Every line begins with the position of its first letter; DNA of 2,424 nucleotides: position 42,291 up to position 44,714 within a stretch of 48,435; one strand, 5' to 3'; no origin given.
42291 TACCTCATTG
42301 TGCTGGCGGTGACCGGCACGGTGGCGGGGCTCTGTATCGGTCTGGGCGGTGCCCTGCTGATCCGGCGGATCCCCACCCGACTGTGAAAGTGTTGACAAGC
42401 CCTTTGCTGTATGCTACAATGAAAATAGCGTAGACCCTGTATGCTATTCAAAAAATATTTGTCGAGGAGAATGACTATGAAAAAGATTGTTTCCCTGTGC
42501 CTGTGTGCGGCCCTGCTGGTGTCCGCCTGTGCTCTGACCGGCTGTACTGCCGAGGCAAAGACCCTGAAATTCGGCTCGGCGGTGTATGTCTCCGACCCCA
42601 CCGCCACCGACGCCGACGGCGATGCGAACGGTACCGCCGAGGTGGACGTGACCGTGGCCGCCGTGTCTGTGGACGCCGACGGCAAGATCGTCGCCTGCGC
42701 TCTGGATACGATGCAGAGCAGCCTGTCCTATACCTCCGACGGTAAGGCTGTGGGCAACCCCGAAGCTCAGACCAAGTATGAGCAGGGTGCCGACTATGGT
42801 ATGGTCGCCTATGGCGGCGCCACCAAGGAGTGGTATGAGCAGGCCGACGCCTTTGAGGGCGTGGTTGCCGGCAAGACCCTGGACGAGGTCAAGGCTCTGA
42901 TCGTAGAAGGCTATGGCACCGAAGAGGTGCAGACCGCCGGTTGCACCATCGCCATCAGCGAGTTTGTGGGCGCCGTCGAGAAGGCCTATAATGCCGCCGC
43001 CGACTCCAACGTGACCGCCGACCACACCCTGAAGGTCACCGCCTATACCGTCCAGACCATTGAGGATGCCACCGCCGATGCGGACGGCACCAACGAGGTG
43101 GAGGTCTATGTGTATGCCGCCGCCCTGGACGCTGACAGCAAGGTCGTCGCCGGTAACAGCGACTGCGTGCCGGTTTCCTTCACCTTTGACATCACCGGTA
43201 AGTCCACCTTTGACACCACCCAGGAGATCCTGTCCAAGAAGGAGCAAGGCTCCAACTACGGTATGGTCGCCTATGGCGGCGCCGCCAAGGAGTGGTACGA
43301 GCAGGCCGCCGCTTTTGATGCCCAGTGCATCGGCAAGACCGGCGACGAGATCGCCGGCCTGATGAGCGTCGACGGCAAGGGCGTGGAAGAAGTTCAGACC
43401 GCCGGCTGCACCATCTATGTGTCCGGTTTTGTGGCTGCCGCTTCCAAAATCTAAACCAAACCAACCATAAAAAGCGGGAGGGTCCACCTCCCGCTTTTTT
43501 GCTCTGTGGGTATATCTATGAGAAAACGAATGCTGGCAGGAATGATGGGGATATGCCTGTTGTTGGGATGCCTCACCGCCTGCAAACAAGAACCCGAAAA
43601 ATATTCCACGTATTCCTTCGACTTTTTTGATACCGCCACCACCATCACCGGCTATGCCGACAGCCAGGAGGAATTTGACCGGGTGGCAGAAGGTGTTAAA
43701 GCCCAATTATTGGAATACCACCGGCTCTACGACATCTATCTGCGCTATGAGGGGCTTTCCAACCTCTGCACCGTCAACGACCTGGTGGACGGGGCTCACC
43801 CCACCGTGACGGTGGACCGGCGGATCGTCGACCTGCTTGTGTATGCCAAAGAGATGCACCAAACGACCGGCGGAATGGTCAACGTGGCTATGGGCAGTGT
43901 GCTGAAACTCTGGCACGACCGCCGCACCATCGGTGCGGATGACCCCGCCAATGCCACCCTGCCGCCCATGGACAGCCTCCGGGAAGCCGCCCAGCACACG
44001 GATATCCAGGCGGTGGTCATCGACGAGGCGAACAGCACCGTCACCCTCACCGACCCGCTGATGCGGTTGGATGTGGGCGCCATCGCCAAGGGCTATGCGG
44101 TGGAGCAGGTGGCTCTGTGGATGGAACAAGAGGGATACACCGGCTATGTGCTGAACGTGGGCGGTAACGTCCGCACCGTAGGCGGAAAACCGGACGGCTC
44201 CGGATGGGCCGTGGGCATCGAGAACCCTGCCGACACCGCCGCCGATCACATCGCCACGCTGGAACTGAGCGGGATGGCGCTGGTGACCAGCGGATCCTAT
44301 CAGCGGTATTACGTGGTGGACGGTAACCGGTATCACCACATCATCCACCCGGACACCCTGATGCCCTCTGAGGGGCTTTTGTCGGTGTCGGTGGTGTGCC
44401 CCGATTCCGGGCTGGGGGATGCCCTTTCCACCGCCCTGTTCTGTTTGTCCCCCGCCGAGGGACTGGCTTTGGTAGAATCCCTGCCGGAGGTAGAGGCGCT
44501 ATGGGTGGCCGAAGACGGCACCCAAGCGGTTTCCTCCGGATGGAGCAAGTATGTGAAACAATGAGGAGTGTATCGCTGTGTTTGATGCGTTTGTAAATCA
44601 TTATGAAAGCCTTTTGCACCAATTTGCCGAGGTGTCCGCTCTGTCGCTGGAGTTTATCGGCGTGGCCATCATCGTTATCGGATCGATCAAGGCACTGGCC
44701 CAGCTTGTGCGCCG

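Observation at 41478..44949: Rnf operon extended by NusG-II, Gx transporter, duplicated lipoprotein, ApbE and DUF1622: candidate extracytoplasmic flavinylation and electron-transfer module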

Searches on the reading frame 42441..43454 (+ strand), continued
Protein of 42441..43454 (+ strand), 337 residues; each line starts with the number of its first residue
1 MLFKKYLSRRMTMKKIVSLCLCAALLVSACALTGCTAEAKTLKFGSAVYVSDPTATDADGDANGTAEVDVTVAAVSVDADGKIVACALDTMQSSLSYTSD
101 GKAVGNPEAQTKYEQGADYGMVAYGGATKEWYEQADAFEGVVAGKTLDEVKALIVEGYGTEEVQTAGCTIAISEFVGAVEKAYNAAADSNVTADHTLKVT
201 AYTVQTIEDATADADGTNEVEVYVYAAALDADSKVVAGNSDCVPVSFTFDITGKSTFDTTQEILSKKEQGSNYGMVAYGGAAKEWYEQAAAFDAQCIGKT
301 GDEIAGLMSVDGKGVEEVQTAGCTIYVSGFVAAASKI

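Call 56: find_encoding_contigs(protein=P0255, flank=8000, max_places=2)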
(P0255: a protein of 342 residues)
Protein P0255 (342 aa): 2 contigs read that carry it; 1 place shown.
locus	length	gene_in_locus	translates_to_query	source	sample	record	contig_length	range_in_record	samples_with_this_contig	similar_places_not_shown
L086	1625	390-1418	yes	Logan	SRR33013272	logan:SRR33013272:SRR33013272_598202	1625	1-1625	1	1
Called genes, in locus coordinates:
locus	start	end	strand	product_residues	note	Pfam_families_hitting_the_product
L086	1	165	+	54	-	?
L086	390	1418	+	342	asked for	-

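Call 57: find_encoding_contigs(protein=P0233, flank=8000, max_places=2)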
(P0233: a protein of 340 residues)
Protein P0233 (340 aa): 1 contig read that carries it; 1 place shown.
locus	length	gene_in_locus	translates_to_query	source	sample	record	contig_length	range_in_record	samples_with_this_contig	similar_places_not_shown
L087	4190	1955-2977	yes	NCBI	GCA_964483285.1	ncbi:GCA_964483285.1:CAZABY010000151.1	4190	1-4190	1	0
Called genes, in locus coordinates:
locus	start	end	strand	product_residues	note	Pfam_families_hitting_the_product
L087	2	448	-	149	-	?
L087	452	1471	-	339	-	PF00106:adh_short, PF01073:3Beta_HSD, PF01370:Epimerase, PF02719:Polysacc_synt_2, PF04321:RmlD_sub_bind, PF08659:KR, PF13460:NAD_binding_10, PF16363:GDP_Man_Dehyd, +3 more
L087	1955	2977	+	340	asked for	-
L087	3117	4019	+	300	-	PF00892:EamA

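Call 58: find_encoding_contigs(protein=P0173, flank=8000, max_places=2)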
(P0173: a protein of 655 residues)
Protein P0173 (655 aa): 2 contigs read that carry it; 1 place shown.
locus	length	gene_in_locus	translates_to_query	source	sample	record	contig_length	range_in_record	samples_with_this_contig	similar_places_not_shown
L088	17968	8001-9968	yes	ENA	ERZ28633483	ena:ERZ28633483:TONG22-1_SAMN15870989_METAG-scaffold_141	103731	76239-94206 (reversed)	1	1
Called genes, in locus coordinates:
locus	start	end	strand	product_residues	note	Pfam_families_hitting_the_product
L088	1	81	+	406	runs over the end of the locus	PF00579:tRNA-synt_1b, PF22421:SYY_C-terminal, PF01479:S4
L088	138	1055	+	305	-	PF00781:DAGK_cat, PF19279:YegS_C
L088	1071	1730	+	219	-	PF00702:Hydrolase, PF08282:Hydrolase_3 (faint), PF12710:HAD, PF13419:HAD_2, PF13242:Hydrolase_like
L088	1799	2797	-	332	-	PF00356:LacI, PF00532:Peripla_BP_1, PF13407:Peripla_BP_4, PF13377:Peripla_BP_3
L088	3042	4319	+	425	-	PF10509:GalKase_gal_bdg, PF00288:GHMP_kinases_N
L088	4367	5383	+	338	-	PF00106:adh_short, PF01073:3Beta_HSD, PF01370:Epimerase, PF02719:Polysacc_synt_2, PF04321:RmlD_sub_bind, PF08659:KR, PF13460:NAD_binding_10, PF16363:GDP_Man_Dehyd, +1 more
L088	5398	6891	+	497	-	PF01087:GalP_UDP_transf, PF02744:GalP_UDP_tr_C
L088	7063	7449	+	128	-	PF07009:NusG_II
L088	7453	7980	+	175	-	PF07456:Hpre_diP_synt_I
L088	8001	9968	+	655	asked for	-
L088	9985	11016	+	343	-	PF02424:ApbE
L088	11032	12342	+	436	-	PF13375:RnfC_N, PF01512:Complex1_51K, PF10531:SLBB, PF12838:Fer4_7, PF13183:Fer4_8 (faint), PF13237:Fer4_10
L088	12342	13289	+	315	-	PF03116:NQR2_RnfD_RnfE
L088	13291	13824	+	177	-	PF04205:FMN_bind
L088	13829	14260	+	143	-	-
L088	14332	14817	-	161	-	PF06177:QueT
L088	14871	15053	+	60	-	-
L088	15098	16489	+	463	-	PF01336:tRNA_anti-codon, PF00152:tRNA-synt_2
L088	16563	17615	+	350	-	PF00149:Metallophos, PF12850:Metallophos_2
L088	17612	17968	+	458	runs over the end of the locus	PF02463:SMC_N (faint), PF13175:AAA_15, PF13476:AAA_23, PF13514:AAA_27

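Call 67: search_protein_families(library=pfam, proteins=[L084:13828-14265:+, L088:13829-14260:+, L083:18413-18862:+, L083:14419-16368:+, L082:4173-5510:+], max_evalue=0.1)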
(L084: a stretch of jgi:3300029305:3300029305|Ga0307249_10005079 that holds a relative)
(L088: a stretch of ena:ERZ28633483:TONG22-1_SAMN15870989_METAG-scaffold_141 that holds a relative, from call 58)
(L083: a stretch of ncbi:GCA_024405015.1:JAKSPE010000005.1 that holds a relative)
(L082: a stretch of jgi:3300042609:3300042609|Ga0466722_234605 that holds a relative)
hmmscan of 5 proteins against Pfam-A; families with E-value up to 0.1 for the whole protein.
L084:13828-14265:+ (145 aa): 0 families

L088:13829-14260:+ (143 aa): 1 family
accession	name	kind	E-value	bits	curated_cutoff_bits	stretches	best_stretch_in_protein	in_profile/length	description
PF07235.16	DUF1427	-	0.055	13.9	27.1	1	14-30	5-21/84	Protein of unknown function (DUF1427)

L083:18413-18862:+ (149 aa): 0 families

L083:14419-16368:+ (649 aa): 1 family
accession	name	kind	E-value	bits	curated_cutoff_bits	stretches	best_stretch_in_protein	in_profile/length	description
PF04205.19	FMN_bind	-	2.7e-17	63.6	22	2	328-393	6-76/77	FMN-binding domain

L082:4173-5510:+ (446 aa): 15 families
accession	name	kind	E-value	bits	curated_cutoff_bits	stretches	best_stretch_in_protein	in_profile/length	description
PF07992.20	Pyr_redox_2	-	8e-46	157.2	26.1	1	3-322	2-290/291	Pyridine nucleotide-disulphide oxidoreductase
PF00070.33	Pyr_redox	-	1e-12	48.8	22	2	157-236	3-69/82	Pyridine nucleotide-disulphide oxidoreductase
PF01266.30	DAO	-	3.6e-07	30.5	27.9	1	3-35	1-32/353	FAD dependent oxidoreductase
PF13738.12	Pyr_redox_3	-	6.2e-06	26.1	30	0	5-38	1-34/305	Pyridine nucleotide-disulphide oxidoreductase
PF03486.20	HI0933_like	-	3.1e-05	24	50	1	3-35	2-33/244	HI0933-like protein Rossmann domain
PF13450.12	NAD_binding_8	-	3.8e-05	24.3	21.9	1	6-35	1-29/68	NAD(P)-binding Rossmann-like domain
PF01262.27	AlaDh_PNT_C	-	0.00062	19.7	23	1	3-51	30-76/214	Alanine dehydrogenase/PNT, C-terminal domain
PF13454.12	NAD_binding_9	-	0.0021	18.5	21.8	0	5-37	1-36/155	FAD-NAD(P)-binding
PF03721.20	UDPG_MGDP_dh_N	-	0.0048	16.9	27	1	2-35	1-33/187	UDP-glucose/GDP-mannose dehydrogenase family, NAD binding domain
PF03435.24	Sacchrp_dh_NADP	-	0.0052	17.5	25.1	1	4-36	1-34/129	Saccharopine dehydrogenase NADP binding domain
PF02558.23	ApbA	-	0.0056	16.8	22.2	1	4-39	1-34/150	Ketopantoate reductase PanE/ApbA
PF02254.24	TrkA_N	-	0.013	16.2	23.8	1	4-35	1-31/116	TrkA-N domain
PF01946.23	Thi4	-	0.033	13.9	26.2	1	3-33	19-49/235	Thi4 family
PF00890.30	FAD_binding_2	-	0.034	13.8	20.4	1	4-36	2-33/414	FAD binding domain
PF01488.26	Shikimate_DH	-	0.054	14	24.3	0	2-36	13-47/138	Shikimate / quinate 5-dehydrogenase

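Call 72: find_related_loci(query=A3, collection=metagenome_contigs, flank=8000)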
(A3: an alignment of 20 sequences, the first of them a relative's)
Query A3 (343 aa) in metagenome_contigs; peptide patterns used: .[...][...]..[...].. (x = any residue, [..] = any of these).
600 stretches matched a pattern (row limit reached: there are more); 542 encode a relative of the query (tblastn E <= 1e-3); the best 80 are kept; 80 distinct loci.
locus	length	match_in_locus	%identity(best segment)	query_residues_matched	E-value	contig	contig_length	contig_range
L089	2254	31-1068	49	1-343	2e-108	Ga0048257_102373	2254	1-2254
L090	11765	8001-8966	49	28-343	4e-93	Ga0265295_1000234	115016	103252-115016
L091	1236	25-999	49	28-343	3e-100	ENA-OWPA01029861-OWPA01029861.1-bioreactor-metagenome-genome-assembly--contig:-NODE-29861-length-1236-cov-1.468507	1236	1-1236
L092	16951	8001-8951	53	20-343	3e-91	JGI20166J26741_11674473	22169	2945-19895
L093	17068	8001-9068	44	1-343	4e-90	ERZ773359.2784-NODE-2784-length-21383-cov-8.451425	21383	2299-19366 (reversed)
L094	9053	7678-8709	48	24-343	2e-89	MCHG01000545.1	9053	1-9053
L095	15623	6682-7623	50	28-343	8e-89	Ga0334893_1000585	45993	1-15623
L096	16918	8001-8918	47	24-343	2e-88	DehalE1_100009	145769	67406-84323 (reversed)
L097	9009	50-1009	47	22-343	2e-88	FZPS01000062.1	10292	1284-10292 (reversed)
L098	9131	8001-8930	49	27-342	1e-87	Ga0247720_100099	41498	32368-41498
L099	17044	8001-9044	45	1-343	9e-88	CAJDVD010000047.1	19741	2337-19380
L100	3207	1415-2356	49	28-343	1e-88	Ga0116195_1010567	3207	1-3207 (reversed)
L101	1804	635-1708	44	1-343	8e-92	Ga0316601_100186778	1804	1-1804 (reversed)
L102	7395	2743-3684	48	28-343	2e-86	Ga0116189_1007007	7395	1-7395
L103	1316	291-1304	46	1-343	7e-93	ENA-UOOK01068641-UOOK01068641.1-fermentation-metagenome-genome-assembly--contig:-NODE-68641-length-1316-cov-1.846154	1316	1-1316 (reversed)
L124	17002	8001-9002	45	22-343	2e-79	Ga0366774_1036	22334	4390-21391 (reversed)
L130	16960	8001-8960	47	17-343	3e-78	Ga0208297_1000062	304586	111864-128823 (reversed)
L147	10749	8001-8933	47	25-343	7e-76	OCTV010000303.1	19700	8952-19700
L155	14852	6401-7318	46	8-343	2e-72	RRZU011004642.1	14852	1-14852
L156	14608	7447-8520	41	1-343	2e-72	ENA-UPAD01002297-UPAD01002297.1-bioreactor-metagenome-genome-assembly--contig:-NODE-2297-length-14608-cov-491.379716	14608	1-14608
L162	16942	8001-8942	47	18-343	1e-71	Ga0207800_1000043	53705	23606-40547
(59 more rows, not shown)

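Call 76: search_protein_families(library=pfam, proteins=[L130:3911-5962:+, L155:5242-6150:+, L124:3123-4118:-, L147:7328-7870:+, L147:6927-7319:+, L162:7854-8945:+, L156:10117-12762:+], max_evalue=0.001)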
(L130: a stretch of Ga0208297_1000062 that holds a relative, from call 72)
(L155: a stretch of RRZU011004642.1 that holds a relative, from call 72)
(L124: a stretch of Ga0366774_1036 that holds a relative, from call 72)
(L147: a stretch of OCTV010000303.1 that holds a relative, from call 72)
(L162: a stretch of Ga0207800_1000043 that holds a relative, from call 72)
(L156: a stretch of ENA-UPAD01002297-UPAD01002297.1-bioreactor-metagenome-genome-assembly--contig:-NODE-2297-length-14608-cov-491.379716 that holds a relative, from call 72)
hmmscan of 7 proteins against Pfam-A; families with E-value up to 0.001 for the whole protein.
L130:3911-5962:+ (683 aa): 5 families
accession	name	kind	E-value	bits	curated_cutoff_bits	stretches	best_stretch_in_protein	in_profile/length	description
PF07992.20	Pyr_redox_2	-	4.8e-37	128.4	26.1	1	17-329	2-278/291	Pyridine nucleotide-disulphide oxidoreductase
PF00070.33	Pyr_redox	-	5e-11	43.4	22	1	175-252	3-67/82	Pyridine nucleotide-disulphide oxidoreductase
PF01266.30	DAO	-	8.8e-10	39.1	27.9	0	226-325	150-260/353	FAD dependent oxidoreductase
PF13454.12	NAD_binding_9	-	1.8e-08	34.9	21.8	1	19-54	1-35/155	FAD-NAD(P)-binding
PF13450.12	NAD_binding_8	-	0.00034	21.3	21.9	0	20-53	1-29/68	NAD(P)-binding Rossmann-like domain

L155:5242-6150:+ (302 aa): 1 family
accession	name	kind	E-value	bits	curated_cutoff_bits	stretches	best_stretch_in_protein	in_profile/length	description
PF01040.23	UbiA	-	4.5e-14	52.8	34.2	1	25-274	4-238/250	UbiA prenyltransferase family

L124:3123-4118:- (331 aa): 1 family
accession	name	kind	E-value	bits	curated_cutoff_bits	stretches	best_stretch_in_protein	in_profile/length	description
PF00348.22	polyprenyl_synt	-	1.3e-57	195.3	27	1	37-269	3-239/251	Polyprenyl synthetase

L147:7328-7870:+ (180 aa): 2 families
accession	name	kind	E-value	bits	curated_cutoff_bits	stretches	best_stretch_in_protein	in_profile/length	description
PF07456.16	Hpre_diP_synt_I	-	4.8e-34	117.9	30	1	25-169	1-146/147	Heptaprenyl diphosphate synthase component I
PF12822.12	ECF_trnsprt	-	2.5e-06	28.1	30.7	1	17-166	1-164/169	ECF transporter, substrate-specific component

L147:6927-7319:+ (130 aa): 1 family
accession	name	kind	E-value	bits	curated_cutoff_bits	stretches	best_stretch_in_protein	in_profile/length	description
PF07009.16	NusG_II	-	1.2e-24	86.9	29.6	1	11-116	1-106/107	NusG domain II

L162:7854-8945:+ (363 aa): 0 families

L156:10117-12762:+ (881 aa): 3 families
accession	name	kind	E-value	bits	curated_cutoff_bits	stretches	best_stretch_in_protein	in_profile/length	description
PF02896.24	PEP-utilizers_C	-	3.9e-83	279.4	22.8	1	523-874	4-292/293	PEP-utilising enzyme, PEP-binding domain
PF01326.24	PPDK_N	-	6.2e-59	200.3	27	3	62-298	74-224/328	Pyruvate phosphate dikinase, AMP/ATP-binding domain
PF00391.29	PEP-utilizers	-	3.3e-23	81.5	23.1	1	425-508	2-72/72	PEP-utilising enzyme, mobile domain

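Call 85: search_solved_structures(query=A3, max_evalue=10, show_alignments=3)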
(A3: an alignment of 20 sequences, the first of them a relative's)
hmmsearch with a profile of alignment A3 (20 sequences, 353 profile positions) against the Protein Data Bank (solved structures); distinct sequences matched with E-value up to 10: 9.
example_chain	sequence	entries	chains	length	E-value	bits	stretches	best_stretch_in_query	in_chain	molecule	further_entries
2kzx_A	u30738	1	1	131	1.6e-07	34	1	89-202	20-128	Uncharacterized protein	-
3x1f_A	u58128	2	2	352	0.23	13.7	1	1-52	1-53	Nitrite reductase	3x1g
3x1e_A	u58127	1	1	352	0.23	13.7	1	1-52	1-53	Nitrite reductase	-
3x1n_A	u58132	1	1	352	0.23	13.7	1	1-52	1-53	Nitrite reductase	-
6h3i_B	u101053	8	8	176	0.39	12.9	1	8-69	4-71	Peptidyl-prolyl cis-trans isomerase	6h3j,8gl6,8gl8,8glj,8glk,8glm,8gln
9xf5_A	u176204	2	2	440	1.2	11.3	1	1-46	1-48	ABC transporter substrate-binding protein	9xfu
6tad_A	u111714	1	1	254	2.2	10.4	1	4-38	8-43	SLT domain-containing protein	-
6taf_A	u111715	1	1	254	2.2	10.4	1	4-38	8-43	SLT domain-containing protein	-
6ta9_A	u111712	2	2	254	2.3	10.4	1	4-38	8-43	SLT domain-containing protein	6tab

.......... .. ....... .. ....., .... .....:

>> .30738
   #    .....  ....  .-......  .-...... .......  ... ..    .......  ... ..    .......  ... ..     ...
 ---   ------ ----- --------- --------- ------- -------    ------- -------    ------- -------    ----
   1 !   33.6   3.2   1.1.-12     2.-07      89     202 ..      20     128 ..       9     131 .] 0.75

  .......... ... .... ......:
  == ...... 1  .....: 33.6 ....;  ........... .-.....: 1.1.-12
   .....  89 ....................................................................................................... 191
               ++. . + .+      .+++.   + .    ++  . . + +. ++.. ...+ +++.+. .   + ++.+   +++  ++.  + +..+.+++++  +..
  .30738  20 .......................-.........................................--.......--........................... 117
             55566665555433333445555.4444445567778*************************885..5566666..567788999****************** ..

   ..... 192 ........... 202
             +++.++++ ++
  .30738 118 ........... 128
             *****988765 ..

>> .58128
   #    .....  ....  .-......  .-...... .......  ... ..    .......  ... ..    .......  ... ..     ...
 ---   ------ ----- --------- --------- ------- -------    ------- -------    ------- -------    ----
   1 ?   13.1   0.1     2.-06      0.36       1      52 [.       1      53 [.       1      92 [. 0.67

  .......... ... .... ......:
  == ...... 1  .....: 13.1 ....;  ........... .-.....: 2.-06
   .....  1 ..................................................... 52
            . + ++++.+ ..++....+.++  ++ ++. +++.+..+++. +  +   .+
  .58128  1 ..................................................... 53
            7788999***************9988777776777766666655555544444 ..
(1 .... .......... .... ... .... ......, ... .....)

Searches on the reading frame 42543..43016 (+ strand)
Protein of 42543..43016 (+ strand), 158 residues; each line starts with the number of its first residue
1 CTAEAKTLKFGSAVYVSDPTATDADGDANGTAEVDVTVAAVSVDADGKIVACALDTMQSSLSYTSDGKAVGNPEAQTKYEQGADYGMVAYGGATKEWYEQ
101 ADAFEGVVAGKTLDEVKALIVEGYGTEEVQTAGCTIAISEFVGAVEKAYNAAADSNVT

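Call 25: search_protein_families(library=pfam, proteins=[window:42543-43016:+], max_evalue=10)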
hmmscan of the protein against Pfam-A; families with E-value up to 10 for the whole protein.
seq(158 aa): 1 family
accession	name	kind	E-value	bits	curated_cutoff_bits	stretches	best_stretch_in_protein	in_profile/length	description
PF17909.6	Htr2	-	6.2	7.6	25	1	5-36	9-39/61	Htr2 transmembrane domain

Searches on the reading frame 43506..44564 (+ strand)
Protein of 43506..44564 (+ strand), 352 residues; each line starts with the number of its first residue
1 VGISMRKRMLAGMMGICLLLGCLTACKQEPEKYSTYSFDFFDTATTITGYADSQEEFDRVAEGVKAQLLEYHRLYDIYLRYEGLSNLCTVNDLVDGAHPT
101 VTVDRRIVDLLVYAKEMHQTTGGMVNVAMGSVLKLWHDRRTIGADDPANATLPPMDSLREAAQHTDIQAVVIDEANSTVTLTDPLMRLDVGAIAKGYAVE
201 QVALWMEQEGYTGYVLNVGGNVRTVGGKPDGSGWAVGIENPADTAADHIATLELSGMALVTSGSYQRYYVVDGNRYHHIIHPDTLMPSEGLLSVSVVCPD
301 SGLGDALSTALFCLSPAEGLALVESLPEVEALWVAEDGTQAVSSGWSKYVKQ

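Call 3: search_protein_families(library=pfam, proteins=[window:43506-44564:+], max_evalue=0.01)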
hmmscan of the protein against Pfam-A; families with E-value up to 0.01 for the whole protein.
window:43506-44564:+ (352 aa): 1 family
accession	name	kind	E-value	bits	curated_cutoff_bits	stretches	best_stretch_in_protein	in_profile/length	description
PF02424.20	ApbE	-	2.8e-69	234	25.6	1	41-333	1-266/266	ApbE family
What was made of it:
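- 43518..44564 (+): apbE: lipoprotein FAD:protein FMN transferase. It has no promoter of its own and a weak ribosome-binding site. Call 3 (234 bits).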

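Call 4: search_protein_families(library=ncbifam, proteins=[window:43506-44564:+], max_evalue=0.01)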
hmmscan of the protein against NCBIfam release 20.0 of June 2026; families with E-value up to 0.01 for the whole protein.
window:43506-44564:+ (352 aa): 1 family
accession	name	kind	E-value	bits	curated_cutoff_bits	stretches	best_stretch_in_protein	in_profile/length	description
NF007774.0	PRK10461.1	equivalog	4e-33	114.8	498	1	21-324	15-318/351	FAD:protein FMN transferase ApbE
